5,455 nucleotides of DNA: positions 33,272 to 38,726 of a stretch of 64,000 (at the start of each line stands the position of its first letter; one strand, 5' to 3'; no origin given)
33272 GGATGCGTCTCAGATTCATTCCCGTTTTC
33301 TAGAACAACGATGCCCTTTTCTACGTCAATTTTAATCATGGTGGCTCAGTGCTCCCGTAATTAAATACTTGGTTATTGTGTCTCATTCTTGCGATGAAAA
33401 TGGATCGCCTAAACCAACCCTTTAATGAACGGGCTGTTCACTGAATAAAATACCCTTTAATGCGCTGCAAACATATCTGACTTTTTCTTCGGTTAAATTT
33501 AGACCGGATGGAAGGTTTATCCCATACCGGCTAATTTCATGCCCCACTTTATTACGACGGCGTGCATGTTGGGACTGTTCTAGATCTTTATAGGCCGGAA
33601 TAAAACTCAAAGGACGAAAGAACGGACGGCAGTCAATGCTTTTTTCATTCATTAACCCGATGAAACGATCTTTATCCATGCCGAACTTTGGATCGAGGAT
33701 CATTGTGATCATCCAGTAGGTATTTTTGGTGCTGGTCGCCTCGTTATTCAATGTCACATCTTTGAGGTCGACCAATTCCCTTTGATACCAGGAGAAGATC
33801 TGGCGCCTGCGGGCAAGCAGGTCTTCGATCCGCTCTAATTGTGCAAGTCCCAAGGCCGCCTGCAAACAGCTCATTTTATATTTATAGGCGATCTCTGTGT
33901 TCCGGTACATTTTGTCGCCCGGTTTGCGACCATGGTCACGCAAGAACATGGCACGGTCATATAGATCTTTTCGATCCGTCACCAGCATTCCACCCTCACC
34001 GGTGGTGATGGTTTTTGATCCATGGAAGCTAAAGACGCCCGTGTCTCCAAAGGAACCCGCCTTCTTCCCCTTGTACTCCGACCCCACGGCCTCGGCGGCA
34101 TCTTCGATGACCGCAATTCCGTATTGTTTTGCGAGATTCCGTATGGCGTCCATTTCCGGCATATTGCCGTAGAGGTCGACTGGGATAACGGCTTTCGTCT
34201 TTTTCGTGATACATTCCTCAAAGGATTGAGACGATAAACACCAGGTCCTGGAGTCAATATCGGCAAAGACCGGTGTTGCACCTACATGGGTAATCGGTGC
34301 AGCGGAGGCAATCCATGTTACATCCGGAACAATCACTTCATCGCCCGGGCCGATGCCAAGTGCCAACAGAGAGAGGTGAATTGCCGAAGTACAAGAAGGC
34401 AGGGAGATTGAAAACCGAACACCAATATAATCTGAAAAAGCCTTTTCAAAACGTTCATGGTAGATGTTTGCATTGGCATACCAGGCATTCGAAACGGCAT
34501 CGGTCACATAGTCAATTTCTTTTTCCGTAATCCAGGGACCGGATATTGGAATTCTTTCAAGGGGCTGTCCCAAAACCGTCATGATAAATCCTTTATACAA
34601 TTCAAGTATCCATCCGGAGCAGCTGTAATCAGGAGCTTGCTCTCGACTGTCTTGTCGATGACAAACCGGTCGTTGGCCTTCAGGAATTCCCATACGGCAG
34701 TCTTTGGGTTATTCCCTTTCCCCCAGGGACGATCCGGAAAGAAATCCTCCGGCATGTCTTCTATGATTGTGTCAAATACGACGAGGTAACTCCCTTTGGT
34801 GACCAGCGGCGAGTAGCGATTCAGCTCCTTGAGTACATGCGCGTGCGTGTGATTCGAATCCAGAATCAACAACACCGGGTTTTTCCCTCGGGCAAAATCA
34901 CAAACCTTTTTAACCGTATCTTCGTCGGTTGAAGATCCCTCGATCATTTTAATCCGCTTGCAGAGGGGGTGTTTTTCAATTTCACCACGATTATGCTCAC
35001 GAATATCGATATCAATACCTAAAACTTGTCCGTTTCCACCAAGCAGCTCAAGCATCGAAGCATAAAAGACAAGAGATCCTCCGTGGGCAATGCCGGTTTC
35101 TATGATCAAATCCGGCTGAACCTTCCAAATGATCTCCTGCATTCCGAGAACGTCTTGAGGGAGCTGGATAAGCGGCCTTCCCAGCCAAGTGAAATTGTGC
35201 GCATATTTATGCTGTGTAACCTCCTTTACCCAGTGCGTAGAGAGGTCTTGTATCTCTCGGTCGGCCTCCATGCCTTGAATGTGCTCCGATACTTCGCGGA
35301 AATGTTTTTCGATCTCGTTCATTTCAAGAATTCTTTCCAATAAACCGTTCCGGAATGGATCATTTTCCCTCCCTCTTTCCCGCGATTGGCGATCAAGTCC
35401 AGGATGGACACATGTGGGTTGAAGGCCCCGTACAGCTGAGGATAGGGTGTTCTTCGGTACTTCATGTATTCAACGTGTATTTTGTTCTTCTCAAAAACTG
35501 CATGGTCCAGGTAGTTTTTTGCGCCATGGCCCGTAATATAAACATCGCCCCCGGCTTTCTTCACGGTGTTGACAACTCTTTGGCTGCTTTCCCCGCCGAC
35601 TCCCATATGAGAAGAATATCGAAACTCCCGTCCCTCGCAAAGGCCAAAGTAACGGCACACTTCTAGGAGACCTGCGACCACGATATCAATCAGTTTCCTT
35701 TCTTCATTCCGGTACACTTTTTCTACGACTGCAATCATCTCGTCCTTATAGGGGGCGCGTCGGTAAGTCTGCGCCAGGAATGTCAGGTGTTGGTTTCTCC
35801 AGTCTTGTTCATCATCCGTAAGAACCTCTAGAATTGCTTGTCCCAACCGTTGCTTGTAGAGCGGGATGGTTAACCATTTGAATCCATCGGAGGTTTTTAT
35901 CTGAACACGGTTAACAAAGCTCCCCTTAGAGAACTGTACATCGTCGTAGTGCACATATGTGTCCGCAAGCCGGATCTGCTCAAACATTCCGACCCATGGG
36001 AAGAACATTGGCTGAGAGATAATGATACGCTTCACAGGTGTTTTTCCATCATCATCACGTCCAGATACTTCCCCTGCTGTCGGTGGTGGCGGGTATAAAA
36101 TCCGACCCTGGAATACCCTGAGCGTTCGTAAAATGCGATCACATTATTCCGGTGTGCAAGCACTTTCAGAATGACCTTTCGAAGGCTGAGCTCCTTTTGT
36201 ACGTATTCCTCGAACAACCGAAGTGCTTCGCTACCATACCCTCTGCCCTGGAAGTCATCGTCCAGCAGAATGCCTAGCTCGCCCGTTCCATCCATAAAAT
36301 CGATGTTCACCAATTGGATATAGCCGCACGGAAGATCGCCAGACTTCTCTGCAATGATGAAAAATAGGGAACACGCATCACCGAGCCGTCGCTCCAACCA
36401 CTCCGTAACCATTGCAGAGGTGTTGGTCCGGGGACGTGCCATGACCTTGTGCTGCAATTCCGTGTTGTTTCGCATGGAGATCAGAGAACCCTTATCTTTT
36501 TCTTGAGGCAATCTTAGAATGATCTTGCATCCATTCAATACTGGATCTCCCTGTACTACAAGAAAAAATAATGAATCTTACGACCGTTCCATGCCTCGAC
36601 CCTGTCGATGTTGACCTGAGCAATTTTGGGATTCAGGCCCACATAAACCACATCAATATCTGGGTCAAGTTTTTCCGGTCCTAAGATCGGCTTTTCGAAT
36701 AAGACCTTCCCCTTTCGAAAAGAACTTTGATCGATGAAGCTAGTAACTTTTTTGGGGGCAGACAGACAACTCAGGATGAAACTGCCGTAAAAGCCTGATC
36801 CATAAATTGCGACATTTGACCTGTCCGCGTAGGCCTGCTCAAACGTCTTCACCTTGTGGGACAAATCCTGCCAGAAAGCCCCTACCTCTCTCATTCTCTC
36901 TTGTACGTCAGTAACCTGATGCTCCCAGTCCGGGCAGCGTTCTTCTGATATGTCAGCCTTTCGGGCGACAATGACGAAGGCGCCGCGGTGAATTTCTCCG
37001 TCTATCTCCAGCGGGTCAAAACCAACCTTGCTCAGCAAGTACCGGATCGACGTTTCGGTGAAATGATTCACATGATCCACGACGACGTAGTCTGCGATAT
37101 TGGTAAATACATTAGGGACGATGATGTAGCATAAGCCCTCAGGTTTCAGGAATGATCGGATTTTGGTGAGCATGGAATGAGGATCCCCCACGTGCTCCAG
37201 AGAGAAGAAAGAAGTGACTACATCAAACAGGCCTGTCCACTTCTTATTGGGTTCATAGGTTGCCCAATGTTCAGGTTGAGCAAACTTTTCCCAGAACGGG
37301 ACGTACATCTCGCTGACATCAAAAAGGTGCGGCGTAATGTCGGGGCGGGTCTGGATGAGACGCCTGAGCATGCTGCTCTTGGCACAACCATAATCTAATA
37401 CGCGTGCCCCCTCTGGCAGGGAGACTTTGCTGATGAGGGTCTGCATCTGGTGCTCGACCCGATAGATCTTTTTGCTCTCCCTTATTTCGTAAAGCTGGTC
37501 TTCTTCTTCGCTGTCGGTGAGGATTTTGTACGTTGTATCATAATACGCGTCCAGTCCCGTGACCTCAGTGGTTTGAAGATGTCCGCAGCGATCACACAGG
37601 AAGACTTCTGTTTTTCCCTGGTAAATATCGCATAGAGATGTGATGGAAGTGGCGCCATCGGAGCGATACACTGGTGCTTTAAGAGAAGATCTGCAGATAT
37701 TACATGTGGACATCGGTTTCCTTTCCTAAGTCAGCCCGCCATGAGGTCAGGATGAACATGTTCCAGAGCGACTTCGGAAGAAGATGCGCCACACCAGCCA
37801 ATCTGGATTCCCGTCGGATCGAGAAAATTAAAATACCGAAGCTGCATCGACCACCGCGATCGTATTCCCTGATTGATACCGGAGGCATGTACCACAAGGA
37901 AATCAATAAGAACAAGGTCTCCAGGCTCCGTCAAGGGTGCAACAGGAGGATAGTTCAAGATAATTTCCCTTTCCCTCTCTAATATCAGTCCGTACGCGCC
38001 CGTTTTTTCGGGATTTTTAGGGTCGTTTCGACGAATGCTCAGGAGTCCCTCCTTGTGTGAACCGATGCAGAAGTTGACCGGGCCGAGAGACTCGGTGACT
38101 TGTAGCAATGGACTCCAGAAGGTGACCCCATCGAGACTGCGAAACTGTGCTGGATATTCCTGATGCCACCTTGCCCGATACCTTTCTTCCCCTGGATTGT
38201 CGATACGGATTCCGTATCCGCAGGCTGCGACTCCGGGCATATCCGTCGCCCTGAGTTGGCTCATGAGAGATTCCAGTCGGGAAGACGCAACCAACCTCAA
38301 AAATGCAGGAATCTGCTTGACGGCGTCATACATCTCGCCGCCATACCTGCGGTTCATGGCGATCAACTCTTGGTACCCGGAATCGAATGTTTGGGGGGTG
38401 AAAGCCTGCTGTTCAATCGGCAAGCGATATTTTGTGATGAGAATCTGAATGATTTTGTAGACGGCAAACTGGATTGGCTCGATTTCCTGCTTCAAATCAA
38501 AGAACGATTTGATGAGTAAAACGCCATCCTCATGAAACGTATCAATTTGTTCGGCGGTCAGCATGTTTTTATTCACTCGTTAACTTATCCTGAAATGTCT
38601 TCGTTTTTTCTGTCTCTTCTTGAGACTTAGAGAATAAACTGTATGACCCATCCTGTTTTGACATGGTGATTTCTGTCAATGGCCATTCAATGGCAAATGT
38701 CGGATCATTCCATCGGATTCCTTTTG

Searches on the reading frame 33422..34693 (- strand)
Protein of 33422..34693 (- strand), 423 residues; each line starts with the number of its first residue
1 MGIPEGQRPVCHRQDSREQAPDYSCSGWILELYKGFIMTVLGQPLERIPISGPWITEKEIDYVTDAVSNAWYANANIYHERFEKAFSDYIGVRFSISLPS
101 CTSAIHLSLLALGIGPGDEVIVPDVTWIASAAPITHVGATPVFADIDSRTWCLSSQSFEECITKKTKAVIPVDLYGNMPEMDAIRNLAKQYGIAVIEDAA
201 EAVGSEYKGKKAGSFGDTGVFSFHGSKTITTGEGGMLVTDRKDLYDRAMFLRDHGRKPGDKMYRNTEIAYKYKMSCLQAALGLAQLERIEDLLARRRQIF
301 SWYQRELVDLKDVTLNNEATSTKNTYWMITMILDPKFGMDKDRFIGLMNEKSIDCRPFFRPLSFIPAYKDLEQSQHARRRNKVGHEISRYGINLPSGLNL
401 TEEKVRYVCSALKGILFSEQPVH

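Call 6: search_protein_families(library=pfam, proteins=[window:33422-34693:-], max_evalue=0.00001)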
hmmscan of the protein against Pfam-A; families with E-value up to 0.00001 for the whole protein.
window:33422-34693:- (423 aa): 1 family
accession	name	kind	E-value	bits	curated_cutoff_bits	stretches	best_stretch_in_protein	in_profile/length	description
PF01041.23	DegT_DnrJ_EryC1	-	1.4e-114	383.5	19.8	1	55-412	3-359/360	DegT/DnrJ/EryC1/StrS aminotransferase family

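Call 61: search_protein_families(library=ncbifam, proteins=[window:33422-34693:-], max_evalue=1e-10)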
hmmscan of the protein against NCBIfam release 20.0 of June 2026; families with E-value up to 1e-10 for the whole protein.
window:33422-34693:- (423 aa): 7 families
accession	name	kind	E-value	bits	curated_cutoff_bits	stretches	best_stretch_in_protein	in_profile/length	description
TIGR04181.1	NHT_00031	hypoth_equivalog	2.8e-93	312.7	420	1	48-397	1-359/359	LegC family aminotransferase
TIGR03588.1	PseC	equivalog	7.7e-80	268.6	423.5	1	48-415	2-379/380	UDP-4-amino-4,6-dideoxy-N-acetyl-beta-L-altrosamine transaminase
NF008658.2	PRK11658.1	equivalog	2e-70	237.4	631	1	48-415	5-376/379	UDP-4-amino-4-deoxy-L-arabinose aminotransferase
NF008687.0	PRK11706.1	equivalog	1.8e-66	224.4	375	1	48-414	2-372/375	dTDP-4-amino-4,6-dideoxygalactose transaminase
TIGR04427.1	PLP_DesI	equivalog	2.2e-62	211.4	650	1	62-413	37-380/390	dTDP-4-dehydro-6-deoxyglucose aminotransferase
NF011936.0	PRK15407.1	equivalog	1.8e-55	188.4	423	2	46-257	35-253/440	lipopolysaccharide biosynthesis protein RfbH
TIGR02379.1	ECA_wecE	subfamily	9.7e-52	176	434.85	1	48-412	2-371/376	dTDP-4-amino-4,6-dideoxy-D-glucose transaminase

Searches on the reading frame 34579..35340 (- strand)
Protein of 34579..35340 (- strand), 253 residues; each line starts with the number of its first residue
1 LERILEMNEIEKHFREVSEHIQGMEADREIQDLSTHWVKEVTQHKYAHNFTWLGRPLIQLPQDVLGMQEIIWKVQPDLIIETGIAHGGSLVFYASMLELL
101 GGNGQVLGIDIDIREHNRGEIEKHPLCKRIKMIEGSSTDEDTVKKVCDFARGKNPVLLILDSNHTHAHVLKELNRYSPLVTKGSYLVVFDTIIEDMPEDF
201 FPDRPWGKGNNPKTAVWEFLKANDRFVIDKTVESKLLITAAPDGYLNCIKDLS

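Call 6: search_protein_families(library=pfam, proteins=[window:34579-35340:-], max_evalue=0.00001)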
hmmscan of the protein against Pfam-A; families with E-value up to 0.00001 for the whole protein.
window:34579-35340:- (253 aa): 2 families
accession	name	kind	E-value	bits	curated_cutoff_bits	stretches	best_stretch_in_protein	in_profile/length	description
PF04989.18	RMNT_CmcI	-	2e-91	305.8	23.2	1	45-247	2-204/206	Rhamnosyl O-methyltransferase/CmcI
PF13578.12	Methyltransf_24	-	3.9e-09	37.8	26.3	1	80-188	1-102/105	Methyltransferase domain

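Call 61: search_protein_families(library=ncbifam, proteins=[window:34579-35340:-], max_evalue=1e-10)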
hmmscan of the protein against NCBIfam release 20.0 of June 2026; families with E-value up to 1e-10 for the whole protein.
window:34579-35340:- (253 aa): 1 family
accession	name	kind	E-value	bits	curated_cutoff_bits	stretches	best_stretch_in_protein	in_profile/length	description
NF045824.1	RhmsylMtase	equivalog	6.3e-27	94.5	400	1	48-246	33-223/226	rhamnosyl O-methyltransferase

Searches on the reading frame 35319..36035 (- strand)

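Call 6: search_protein_families(library=pfam, proteins=[window:35319-36035:-], max_evalue=0.00001)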
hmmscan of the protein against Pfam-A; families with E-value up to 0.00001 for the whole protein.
window:35319-36035:- (238 aa): 1 family
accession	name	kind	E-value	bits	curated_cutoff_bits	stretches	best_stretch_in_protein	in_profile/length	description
PF08889.16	WbqC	-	8.9e-68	228.8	21.3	1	8-222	1-215/218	WbqC-like protein family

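Call 61: search_protein_families(library=ncbifam, proteins=[window:35319-36035:-], max_evalue=1e-10)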
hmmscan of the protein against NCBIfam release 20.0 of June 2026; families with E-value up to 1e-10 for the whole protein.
window:35319-36035:- (238 aa): 0 families

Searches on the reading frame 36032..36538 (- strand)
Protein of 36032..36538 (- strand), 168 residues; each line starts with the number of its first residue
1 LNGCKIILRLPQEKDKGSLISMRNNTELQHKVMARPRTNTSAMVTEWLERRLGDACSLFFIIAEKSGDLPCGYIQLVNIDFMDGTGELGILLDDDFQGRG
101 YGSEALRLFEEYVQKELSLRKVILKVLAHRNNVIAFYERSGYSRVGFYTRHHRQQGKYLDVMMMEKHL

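Call 6: search_protein_families(library=pfam, proteins=[window:36032-36538:-], max_evalue=0.00001)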
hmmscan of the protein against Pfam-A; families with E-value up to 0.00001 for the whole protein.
window:36032-36538:- (168 aa): 4 families
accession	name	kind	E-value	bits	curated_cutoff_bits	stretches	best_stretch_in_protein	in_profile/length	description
PF13302.13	Acetyltransf_3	-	4.3e-17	63.5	25.4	1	6-142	2-137/138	Acetyltransferase (GNAT) domain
PF13420.13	Acetyltransf_4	-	1.1e-14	55.1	24.3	1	8-163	1-155/155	Acetyltransferase (GNAT) domain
PF00583.31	Acetyltransf_1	-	2.3e-13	50.9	20.7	1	41-142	18-116/116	Acetyltransferase (GNAT) family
PF13508.13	Acetyltransf_7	-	1.7e-07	32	27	1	60-143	5-83/84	Acetyltransferase (GNAT) domain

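Call 61: search_protein_families(library=ncbifam, proteins=[window:36032-36538:-], max_evalue=1e-10)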
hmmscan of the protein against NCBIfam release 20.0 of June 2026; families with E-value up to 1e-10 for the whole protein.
window:36032-36538:- (168 aa): 2 families
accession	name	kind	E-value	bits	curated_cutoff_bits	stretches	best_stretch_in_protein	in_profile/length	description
TIGR03585.1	PseH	equivalog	2.8e-17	63.2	93.1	1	13-164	8-155/156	UDP-4-amino-4,6-dideoxy-N-acetyl-beta-L-altrosamine N-acetyltransferase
NF040503.1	resist_ArsN1a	equivalog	9.2e-15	54.7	170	1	40-167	33-158/159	arsinothricin resistance N-acetyltransferase ArsN1 family A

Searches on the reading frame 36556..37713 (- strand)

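Call 6: search_protein_families(library=pfam, proteins=[window:36556-37713:-], max_evalue=0.00001)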
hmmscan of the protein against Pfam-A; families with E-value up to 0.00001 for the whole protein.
window:36556-37713:- (385 aa): 4 families
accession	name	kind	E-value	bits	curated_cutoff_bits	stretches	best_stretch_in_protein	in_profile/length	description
PF13489.12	Methyltransf_23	-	3.1e-18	66.5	27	1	85-236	4-163/164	Methyltransferase domain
PF08242.18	Methyltransf_12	-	5.3e-09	37.1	30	1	106-194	1-97/98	Methyltransferase domain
PF13847.12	Methyltransf_31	-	9.2e-09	35.6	27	1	101-201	3-113/145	Methyltransferase domain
PF08241.18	Methyltransf_11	-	5.8e-06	27.3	21.2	0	106-197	1-95/95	Methyltransferase domain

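Call 61: search_protein_families(library=ncbifam, proteins=[window:36556-37713:-], max_evalue=1e-10)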
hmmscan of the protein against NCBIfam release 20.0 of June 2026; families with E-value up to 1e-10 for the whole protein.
window:36556-37713:- (385 aa): 0 families

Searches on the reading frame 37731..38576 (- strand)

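Call 6: search_protein_families(library=pfam, proteins=[window:37731-38576:-], max_evalue=0.00001)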
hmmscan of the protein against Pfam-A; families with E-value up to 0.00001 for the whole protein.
window:37731-38576:- (281 aa): 1 family
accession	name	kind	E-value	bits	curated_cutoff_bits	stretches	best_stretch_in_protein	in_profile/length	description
PF05721.19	PhyH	-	4.2e-12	47.2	22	1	14-241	1-211/213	Phytanoyl-CoA dioxygenase (PhyH)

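Call 61: search_protein_families(library=ncbifam, proteins=[window:37731-38576:-], max_evalue=1e-10)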
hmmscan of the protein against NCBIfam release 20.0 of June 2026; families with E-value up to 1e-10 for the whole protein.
window:37731-38576:- (281 aa): 0 families
